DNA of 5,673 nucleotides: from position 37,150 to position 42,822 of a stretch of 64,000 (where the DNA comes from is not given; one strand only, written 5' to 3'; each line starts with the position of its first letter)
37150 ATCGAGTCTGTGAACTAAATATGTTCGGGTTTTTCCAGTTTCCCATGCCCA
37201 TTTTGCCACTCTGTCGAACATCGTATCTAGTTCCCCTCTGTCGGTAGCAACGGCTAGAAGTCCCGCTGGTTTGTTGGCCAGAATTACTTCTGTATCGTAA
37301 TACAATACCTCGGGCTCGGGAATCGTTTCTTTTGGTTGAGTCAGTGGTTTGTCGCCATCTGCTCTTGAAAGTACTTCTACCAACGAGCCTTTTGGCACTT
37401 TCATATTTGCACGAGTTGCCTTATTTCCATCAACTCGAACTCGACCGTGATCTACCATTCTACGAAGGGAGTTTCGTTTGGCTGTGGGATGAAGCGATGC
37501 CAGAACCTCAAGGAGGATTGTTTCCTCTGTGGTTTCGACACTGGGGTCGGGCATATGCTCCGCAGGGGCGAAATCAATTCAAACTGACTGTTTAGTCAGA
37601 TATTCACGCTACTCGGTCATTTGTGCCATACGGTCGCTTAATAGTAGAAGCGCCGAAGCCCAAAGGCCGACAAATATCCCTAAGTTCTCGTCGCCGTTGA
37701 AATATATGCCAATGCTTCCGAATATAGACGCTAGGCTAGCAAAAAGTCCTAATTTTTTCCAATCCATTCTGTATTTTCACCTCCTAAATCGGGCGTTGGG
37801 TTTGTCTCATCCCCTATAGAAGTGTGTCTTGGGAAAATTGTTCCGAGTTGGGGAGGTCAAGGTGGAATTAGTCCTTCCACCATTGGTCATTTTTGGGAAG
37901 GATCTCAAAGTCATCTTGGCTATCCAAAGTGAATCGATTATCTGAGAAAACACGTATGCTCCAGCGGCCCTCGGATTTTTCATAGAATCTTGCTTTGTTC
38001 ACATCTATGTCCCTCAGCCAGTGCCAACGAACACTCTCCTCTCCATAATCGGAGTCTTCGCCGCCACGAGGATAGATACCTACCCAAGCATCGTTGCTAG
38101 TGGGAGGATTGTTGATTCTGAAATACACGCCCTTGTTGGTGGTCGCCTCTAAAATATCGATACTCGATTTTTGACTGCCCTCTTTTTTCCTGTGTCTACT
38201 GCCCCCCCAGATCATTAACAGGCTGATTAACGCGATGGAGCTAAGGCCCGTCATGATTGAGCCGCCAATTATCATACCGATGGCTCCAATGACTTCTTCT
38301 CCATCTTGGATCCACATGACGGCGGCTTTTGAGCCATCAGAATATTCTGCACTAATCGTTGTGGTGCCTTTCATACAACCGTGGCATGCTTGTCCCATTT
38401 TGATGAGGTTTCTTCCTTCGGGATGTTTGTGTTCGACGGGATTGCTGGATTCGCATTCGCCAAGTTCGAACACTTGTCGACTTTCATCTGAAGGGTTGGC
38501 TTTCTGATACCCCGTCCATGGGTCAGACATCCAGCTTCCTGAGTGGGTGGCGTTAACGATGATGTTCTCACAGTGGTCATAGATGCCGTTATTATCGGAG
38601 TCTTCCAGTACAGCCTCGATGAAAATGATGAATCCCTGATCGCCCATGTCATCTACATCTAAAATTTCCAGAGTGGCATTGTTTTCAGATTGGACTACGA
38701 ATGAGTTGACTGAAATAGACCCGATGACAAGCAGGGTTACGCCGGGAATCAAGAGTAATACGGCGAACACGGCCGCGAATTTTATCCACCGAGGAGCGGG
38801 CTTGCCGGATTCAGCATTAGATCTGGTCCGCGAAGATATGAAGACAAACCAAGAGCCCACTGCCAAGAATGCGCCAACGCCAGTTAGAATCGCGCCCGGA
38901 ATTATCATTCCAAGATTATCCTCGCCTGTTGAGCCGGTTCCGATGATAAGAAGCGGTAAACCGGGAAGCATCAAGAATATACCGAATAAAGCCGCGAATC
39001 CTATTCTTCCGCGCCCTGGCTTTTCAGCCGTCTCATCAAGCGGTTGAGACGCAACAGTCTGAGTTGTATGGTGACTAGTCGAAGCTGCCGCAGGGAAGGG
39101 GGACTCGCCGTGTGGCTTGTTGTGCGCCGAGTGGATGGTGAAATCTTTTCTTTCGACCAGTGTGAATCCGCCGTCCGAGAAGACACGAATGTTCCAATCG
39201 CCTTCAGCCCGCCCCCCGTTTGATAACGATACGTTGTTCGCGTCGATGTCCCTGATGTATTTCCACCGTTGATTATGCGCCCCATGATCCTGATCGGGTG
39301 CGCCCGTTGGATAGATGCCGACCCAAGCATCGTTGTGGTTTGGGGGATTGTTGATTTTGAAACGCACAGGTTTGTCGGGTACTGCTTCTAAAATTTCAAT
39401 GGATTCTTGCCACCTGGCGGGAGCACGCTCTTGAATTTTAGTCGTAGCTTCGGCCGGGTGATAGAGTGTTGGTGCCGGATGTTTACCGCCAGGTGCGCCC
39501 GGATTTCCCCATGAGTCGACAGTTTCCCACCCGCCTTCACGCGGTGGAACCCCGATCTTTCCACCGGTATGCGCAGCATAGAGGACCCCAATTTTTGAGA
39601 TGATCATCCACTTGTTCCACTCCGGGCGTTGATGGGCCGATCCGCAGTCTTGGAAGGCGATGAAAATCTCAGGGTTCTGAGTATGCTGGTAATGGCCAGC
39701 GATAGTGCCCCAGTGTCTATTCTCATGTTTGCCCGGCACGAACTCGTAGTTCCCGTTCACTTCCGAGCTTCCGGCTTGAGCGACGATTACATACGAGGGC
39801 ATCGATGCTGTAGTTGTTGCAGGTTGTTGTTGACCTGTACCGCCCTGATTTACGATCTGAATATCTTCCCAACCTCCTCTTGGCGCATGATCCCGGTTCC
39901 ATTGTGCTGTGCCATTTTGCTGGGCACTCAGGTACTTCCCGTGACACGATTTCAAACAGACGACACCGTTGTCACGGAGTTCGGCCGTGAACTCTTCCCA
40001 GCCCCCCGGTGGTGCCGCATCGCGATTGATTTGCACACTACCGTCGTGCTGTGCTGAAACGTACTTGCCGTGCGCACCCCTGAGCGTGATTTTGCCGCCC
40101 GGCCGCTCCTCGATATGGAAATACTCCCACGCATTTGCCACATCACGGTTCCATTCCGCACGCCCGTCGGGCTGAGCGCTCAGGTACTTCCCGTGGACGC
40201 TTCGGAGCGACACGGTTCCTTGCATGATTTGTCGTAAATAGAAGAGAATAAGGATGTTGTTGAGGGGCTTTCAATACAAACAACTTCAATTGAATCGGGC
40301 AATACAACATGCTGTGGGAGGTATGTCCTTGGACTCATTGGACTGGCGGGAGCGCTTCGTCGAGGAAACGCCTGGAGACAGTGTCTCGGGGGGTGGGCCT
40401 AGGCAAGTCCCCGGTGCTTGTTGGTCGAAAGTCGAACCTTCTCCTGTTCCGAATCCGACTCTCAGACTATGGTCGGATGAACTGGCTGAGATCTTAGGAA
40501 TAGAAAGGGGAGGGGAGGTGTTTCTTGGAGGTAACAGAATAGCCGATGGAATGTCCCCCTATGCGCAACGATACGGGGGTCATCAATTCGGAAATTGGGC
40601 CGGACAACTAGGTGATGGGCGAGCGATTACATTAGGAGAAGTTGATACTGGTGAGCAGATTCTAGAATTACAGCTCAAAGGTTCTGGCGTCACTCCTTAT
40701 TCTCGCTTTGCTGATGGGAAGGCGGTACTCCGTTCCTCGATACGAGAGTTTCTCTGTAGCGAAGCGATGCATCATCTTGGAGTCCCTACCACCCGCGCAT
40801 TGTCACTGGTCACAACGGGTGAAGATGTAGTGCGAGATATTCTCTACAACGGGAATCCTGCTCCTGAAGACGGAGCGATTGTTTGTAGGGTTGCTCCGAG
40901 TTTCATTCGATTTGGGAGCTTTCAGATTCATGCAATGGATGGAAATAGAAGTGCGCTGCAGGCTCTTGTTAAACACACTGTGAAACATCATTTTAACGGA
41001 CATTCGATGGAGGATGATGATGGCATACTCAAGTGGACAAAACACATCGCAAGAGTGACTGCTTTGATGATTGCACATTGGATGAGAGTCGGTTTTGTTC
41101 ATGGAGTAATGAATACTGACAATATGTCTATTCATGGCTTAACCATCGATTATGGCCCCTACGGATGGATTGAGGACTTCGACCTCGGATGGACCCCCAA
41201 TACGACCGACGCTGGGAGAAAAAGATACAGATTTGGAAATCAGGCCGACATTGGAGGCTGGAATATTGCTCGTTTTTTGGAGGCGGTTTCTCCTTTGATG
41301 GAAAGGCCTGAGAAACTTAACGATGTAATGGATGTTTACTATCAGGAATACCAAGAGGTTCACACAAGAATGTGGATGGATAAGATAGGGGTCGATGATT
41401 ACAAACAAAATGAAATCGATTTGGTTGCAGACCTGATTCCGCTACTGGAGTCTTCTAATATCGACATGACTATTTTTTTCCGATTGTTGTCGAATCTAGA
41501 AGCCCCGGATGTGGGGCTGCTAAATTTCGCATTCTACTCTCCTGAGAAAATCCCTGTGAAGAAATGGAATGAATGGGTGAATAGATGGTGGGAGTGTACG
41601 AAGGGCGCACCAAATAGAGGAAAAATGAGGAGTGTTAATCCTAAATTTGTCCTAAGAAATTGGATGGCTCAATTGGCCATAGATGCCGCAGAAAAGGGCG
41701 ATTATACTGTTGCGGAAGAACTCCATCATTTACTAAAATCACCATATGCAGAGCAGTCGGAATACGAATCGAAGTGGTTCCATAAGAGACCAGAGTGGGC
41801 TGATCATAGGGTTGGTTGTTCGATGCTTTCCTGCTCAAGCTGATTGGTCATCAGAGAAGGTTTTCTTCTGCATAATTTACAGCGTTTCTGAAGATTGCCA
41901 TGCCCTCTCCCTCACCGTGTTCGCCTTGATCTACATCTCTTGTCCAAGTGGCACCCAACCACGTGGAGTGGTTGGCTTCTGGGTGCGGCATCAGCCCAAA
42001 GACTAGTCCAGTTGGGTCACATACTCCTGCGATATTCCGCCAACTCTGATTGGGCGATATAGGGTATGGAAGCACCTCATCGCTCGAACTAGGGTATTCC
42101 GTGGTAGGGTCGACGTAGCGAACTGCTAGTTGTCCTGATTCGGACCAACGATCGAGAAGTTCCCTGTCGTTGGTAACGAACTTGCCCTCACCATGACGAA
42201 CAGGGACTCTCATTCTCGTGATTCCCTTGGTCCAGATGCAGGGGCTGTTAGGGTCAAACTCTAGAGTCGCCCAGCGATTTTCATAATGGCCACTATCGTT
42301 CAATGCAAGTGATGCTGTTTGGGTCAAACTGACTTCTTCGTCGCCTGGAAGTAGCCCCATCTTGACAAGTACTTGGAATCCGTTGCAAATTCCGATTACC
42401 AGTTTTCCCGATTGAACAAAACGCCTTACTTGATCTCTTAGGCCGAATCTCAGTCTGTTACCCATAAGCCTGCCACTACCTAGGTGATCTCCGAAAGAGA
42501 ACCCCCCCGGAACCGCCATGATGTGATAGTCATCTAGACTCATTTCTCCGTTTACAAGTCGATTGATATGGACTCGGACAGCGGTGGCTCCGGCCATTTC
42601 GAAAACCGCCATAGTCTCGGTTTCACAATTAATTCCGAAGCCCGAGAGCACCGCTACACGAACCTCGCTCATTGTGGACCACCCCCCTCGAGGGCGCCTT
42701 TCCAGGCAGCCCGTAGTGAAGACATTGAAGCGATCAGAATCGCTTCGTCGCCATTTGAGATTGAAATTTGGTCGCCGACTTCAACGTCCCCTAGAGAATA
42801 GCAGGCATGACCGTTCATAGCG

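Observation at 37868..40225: Membrane protein with a predicted cytoplasmic fascin-like beta-trefoil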

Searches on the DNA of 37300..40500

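Call 81: search_rna_families(source=window, start=37300, end=40500, threshold=evalue, max_evalue=0.1)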
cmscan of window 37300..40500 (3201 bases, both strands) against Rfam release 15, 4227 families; matches with E-value up to 0.1: 0.
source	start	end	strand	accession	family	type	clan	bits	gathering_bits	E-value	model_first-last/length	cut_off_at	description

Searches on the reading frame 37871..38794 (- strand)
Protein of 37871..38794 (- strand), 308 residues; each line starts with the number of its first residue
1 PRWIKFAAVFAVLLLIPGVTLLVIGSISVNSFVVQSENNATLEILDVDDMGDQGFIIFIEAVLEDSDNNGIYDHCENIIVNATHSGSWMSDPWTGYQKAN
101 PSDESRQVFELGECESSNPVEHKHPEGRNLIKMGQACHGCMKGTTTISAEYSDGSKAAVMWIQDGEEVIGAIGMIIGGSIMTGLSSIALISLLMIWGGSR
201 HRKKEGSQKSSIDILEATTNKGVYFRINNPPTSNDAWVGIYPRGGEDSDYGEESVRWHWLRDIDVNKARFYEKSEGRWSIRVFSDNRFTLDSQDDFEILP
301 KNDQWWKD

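Call 72: predict_structure(alignment_id=A3)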
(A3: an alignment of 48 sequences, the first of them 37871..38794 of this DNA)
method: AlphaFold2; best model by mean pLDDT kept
length: 308 residues; sequences in the alignment: 48
mean_pLDDT: 83.0   pTM: 0.54
mean pLDDT of the five models: 83.0, 79.9, 76.1, 73.3, 71.0
residues with pLDDT >= 90: 91; 70-90: 191; 50-70: 15; < 50: 11
segments of 3 or more residues with pLDDT < 50: 200-207, 306-308
pLDDT, mean of each block of 10 residues (from residue 1): 76 88 86 86 86 88 79 81 92 85 88 75 82 89 92 84 88 90 84 64 50 86 90 91 81 83 92 86 89 86 51
secondary structure, 60 per line:
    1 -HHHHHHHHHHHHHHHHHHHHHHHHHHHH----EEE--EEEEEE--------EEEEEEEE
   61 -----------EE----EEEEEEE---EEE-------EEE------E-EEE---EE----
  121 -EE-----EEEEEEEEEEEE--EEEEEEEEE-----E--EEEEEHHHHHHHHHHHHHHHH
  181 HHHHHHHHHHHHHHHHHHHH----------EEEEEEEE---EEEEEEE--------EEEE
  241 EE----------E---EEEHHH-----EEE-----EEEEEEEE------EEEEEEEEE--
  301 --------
elements in order: H2-29 E34-36 E39-44 E53-60 E78-84 E88-90 E98-100 E109-111 E129-140 E143-151 E160-164 H165-200 E211-218 E222-228 E237-242 E257-259 E268-270 E276-283 E290-298

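Call 75: fold_search(model_id=the predicted structure, library=pdb)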
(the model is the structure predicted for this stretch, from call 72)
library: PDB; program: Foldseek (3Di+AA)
matches with E <= 10: 870; with E <= 0.001: 7
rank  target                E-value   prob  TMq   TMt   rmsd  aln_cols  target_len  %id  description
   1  4es8_B                1.1e-04  0.97  0.19  0.20  28.4       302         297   10  Crystal Structure of the adhesin domain of Epf from Streptococcus pyogenes in P212121 (released 2012-09-19)
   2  4es9_C                1.5e-04  0.96  0.19  0.20  28.9       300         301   10  Crystal Structure of the adhesin domain of Epf from Streptococcus pyogenes in P21 (released 2012-09-19)
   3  4es9_B                1.7e-04  0.90  0.17  0.18  28.8       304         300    9  Crystal Structure of the adhesin domain of Epf from Streptococcus pyogenes in P21 (released 2012-09-19)
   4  4es8_A                2.3e-04  0.96  0.20  0.20  28.5       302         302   10  Crystal Structure of the adhesin domain of Epf from Streptococcus pyogenes in P212121 (released 2012-09-19)
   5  1cid                  3.1e-04  0.99  0.21  0.34  31.7       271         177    8  CRYSTAL STRUCTURE OF DOMAINS 3 & 4 OF RAT CD4 AND THEIR RELATIONSHIP TO THE NH2-TERMINAL DOMAINS (released 1993-07-15)
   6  4es9_D                3.1e-04  0.91  0.19  0.19  28.2       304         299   10  Crystal Structure of the adhesin domain of Epf from Streptococcus pyogenes in P21 (released 2012-09-19)
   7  4es9_A                3.7e-04  0.85  0.17  0.18  28.8       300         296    9  Crystal Structure of the adhesin domain of Epf from Streptococcus pyogenes in P21 (released 2012-09-19)
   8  6k7i_C                2.1e-03  0.77  0.19  0.18  15.5       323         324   10  Cryo-EM structure of the human P4-type flippase ATP8A1-CDC50 (E1-ATP state class2) (released 2019-08-28)
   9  8tzs                  4.7e-03  0.60  0.20  0.14  14.1       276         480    7  Structure of human WLS (released 2023-10-18)
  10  7vgj_B                5.3e-03  0.75  0.21  0.20  13.7       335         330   10  Cryo-EM structure of the human P4-type flippase ATP8B1-CDC50A in the auto-inhibited E2Pi-PS state (released 2022-03-30)
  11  7vgi_A                7.1e-03  0.57  0.19  0.18  13.5       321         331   10  Cryo-EM structure of the human P4-type flippase ATP8B1-CDC50A in the auto-inhibited E2P state (released 2022-03-30)
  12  8w90_D                9.5e-03  0.63  0.17  0.29  31.7       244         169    9  crystal structure of CD4-D1D2 with Nb457 (released 2024-09-04)
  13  2a73_A                1.0e-02  0.75  0.22  0.12  25.8       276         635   11  Human Complement Component C3 (released 2005-09-27)
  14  8cs9_X                1.0e-02  0.47  0.18  0.10  26.2       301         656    9  Composite reconstruction of Class 1 of the erythrocyte ankyrin-1 complex (released 2022-07-20)
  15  2dks_MODEL_1_A        1.3e-02  0.96  0.20  0.39   6.6       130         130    9  Solution structure of the first IG-like domain of human carcinoembryonic antigen related cell adhesion molecul (released 2007-05-01)
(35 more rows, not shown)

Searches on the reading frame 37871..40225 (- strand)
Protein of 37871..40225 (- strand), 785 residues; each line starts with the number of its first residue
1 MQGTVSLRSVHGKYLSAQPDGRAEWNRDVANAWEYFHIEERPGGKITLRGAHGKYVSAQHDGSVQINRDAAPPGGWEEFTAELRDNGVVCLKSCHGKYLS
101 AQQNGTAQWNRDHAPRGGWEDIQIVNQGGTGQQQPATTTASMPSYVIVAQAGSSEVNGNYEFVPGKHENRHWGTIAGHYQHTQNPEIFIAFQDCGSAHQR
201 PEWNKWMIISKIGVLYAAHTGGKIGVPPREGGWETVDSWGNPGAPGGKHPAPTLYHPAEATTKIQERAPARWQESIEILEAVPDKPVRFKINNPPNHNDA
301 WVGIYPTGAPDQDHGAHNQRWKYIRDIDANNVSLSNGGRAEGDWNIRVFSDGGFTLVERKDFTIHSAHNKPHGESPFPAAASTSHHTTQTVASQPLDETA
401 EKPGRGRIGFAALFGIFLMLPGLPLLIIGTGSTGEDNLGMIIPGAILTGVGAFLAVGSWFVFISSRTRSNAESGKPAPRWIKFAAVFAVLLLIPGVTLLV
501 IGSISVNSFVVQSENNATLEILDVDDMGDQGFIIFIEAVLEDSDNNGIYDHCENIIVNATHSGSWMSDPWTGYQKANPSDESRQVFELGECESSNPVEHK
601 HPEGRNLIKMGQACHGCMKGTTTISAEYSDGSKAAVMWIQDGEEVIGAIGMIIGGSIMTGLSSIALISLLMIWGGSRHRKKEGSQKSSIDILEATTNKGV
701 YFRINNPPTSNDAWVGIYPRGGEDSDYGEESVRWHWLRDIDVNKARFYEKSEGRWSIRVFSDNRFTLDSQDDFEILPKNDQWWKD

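Call 4: search_protein_families(library=pfam, proteins=[window:37871-40225:-], max_evalue=1)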
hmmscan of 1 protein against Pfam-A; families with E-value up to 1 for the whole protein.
window:37871-40225:- (785 aa): 6 families
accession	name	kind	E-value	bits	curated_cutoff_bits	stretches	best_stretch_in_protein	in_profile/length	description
PF06268.19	Fascin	-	1.9e-13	50.9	23.1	2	36-106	27-92/108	Fascin domain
PF25490.1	DUF7910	-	1.9e-05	25.2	35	1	5-121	10-129/140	Domain of unknown function (DUF7910)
PF04601.19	DUF569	-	3.1e-05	24.1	23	2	45-103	9-68/142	Beta-trefoil domain of unknown function (DUF569)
PF06229.18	FRG1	-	4.9e-05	23.6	27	2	71-106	22-57/189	FRG1-like domain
PF07332.16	Phage_holin_3_6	-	0.32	11.5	28.4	1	444-501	36-90/116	Putative Actinobacterial Holin-X, holin superfamily III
PF00737.25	PsbH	-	0.39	10.9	24.6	1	470-510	12-51/52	Photosystem II 10 kDa phosphoprotein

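Call 5: search_protein_families(library=ncbifam, proteins=[window:37871-40225:-], max_evalue=1)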
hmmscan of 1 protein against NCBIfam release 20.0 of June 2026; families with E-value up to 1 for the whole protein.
window:37871-40225:- (785 aa): 1 family
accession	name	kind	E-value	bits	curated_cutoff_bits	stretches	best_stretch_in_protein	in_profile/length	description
NF052431.1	MusI_fam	subfamily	0.086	12.7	160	1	417-509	81-166/194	MusI family membrane protein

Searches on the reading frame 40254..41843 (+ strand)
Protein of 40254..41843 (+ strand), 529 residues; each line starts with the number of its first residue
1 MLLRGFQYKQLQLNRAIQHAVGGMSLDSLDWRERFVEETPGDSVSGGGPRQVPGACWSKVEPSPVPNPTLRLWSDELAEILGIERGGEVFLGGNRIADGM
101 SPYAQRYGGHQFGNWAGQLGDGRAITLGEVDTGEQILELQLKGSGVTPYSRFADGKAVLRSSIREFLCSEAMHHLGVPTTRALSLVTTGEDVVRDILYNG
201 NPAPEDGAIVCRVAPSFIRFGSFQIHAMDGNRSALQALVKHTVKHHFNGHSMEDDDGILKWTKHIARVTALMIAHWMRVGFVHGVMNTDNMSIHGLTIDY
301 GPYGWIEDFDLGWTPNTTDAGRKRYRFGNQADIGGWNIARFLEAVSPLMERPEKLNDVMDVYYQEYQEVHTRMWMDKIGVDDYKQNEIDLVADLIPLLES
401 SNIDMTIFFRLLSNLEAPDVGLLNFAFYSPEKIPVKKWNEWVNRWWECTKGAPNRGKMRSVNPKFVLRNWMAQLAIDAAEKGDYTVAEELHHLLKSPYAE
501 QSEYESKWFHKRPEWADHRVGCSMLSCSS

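Call 19: search_protein_families(library=pfam, proteins=[window:40254-41843:+], max_evalue=0.00001)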
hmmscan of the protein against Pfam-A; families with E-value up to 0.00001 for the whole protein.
window:40254-41843:+ (529 aa): 1 family
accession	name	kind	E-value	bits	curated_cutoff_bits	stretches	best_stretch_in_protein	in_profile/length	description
PF02696.19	SelO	-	1.8e-111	373.6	22.8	1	56-492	18-463/466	Protein adenylyltransferase SelO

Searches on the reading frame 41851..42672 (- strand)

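Call 19: search_protein_families(library=pfam, proteins=[window:41851-42672:-], max_evalue=0.00001)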
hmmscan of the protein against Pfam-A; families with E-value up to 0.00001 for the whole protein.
window:41851-42672:- (273 aa): 2 families
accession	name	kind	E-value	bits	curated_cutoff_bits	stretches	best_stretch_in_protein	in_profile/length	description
PF13507.12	GATase_5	-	5.3e-78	262.1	27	1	4-267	2-259/260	CobB/CobQ-like glutamine amidotransferase domain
PF01965.30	DJ-1_PfpI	-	8.9e-07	29.3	26.6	1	31-112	45-117/165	DJ-1/PfpI family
